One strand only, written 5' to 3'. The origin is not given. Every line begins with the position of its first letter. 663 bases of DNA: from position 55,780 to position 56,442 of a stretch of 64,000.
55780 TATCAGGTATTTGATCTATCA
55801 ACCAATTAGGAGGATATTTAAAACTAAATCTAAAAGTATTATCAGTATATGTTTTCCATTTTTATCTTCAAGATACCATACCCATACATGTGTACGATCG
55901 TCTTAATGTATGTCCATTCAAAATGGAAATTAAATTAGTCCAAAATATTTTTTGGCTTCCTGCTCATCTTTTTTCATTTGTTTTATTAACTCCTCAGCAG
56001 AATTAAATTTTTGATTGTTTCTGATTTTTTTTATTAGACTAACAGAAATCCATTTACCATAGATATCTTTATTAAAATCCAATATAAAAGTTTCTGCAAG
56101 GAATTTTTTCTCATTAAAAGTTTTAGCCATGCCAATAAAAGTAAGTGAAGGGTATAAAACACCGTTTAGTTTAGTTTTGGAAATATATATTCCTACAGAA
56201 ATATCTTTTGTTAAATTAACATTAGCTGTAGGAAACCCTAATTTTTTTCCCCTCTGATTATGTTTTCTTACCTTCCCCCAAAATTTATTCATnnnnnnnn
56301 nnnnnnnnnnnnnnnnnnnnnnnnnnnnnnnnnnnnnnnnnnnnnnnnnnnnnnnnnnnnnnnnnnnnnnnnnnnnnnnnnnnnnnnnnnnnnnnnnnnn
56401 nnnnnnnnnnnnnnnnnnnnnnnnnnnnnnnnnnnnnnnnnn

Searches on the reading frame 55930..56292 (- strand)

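Call 40: search_protein_families(library=pfam, proteins=[window:55930-56292:-], max_evalue=0.01)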
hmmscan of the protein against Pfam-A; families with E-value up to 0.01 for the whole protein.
window:55930-56292:- (120 aa): 1 family
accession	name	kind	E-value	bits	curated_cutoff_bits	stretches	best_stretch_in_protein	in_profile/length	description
PF01687.23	Flavokinase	-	1.3e-34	119.5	19.6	1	4-117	7-124/124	Riboflavin kinase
